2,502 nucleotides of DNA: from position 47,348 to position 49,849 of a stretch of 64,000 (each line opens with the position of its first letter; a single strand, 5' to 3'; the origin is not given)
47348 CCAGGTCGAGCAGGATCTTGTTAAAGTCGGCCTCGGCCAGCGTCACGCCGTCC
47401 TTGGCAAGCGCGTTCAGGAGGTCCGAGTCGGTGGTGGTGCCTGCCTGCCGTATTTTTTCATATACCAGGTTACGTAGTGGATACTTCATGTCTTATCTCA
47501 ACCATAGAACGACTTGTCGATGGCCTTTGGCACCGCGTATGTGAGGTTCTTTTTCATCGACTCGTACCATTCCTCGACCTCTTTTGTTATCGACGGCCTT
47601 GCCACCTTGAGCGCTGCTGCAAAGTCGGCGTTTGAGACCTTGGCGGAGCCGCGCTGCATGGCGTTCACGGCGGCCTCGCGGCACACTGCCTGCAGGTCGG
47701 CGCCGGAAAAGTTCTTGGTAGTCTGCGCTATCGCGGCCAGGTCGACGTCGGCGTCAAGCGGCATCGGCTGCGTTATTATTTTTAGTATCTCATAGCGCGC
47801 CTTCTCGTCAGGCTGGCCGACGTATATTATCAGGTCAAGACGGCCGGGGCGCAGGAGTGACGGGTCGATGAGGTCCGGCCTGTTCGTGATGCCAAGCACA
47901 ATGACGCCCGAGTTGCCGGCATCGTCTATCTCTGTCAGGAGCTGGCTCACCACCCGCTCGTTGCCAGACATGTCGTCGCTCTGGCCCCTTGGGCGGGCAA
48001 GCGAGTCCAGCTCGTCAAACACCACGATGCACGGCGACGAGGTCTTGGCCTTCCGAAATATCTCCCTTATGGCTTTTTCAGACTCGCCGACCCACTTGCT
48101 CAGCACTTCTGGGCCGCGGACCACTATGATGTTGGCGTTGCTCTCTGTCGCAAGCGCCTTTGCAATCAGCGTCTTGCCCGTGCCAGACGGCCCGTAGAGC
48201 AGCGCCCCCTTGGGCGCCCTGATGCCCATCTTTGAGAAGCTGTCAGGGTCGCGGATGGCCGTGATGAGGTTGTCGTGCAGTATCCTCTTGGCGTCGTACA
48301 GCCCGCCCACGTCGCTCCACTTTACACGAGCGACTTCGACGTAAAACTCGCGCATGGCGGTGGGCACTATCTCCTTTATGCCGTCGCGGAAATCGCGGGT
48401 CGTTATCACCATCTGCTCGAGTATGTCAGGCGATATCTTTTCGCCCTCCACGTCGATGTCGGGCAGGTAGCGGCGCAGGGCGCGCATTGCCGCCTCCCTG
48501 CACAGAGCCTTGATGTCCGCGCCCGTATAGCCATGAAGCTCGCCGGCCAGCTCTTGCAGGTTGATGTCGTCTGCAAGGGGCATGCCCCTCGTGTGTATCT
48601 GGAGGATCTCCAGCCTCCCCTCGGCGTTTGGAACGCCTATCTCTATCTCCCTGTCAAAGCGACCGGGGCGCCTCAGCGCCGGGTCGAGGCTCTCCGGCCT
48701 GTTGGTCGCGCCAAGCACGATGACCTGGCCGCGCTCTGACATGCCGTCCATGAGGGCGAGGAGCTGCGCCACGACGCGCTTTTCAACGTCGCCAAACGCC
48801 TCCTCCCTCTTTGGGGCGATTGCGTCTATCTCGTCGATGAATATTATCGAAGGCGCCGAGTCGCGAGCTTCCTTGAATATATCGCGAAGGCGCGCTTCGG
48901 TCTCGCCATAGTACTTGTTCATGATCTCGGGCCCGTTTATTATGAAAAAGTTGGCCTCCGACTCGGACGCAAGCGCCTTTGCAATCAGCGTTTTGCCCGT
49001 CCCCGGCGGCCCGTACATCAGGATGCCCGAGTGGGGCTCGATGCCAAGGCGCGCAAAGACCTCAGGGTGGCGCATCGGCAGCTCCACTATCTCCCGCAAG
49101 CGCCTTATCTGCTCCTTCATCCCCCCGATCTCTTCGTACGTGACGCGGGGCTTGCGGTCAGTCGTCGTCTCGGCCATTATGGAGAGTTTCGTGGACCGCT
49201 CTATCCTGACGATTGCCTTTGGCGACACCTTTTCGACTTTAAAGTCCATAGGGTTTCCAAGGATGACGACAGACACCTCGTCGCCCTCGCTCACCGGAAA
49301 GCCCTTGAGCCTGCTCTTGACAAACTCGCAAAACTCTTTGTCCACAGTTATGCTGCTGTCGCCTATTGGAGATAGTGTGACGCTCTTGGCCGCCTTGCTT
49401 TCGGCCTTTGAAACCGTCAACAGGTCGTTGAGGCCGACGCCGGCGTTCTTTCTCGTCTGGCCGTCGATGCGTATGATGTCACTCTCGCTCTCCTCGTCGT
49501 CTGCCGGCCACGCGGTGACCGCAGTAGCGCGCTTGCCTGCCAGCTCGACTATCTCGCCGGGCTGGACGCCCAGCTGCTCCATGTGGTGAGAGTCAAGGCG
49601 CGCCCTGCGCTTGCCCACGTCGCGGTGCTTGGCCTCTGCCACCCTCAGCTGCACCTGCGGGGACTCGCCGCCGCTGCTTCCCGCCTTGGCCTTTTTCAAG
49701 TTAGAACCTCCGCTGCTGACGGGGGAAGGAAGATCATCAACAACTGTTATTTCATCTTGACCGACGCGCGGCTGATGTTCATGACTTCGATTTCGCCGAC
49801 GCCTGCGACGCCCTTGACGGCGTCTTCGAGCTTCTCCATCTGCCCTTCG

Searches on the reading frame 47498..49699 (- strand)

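Call 61: search_protein_families(library=pfam, proteins=[window:47498-49699:-], max_evalue=0.00001)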
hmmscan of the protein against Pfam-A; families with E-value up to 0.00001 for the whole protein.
window:47498-49699:- (733 aa): 25 families
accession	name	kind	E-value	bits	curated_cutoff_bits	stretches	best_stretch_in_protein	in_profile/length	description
PF00004.35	AAA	-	3.9e-92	306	21.2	2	226-355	1-130/131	ATPase family associated with various cellular activities (AAA)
PF17862.7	AAA_lid_3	-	1.7e-32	111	27.2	2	378-415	1-38/45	AAA+ lid domain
PF02359.24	CDC48_N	-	1.1e-27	96.4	35.1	1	17-100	1-84/85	Cell division protein 48 (CDC48), N-terminal domain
PF13191.12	AAA_16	-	3.2e-13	51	32.6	0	494-596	22-129/167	AAA ATPase domain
PF05496.18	RuvB_N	-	5e-13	49.6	27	1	222-302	32-104/159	Holliday junction DNA helicase RuvB P-loop domain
PF07728.20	AAA_5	-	3.3e-11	43.8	22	0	226-302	2-86/139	AAA domain (dynein-related subfamily)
PF07724.20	AAA_2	-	5.3e-11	43.3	27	1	222-319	2-101/166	AAA domain (Cdc48 subfamily)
PF02933.23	CDC48_2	-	6.8e-11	42.1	22.4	1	119-177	2-60/64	Cell division protein 48 (CDC48), domain 2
PF13173.12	AAA_14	-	2.4e-10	40.9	27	0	226-334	5-101/129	AAA domain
PF13401.12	AAA_22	-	6e-10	40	27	0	499-530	8-42/130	AAA domain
PF13671.12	AAA_33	-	3e-09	37.8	27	0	226-334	2-80/143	AAA domain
PF13521.12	AAA_28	-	1.9e-08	35.1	27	0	226-279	2-51/164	AAA domain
PF06068.19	TIP49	-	2.9e-08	33.7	23.8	0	225-271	52-100/347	TIP49 P-loop domain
PF25199.1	nSTAND_NTPase5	-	7.7e-08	32.7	34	0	453-567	3-108/145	Novel STAND NTPase 5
PF00910.28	RNA_helicase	-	3e-07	31.3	21.5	0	226-274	1-58/105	RNA helicase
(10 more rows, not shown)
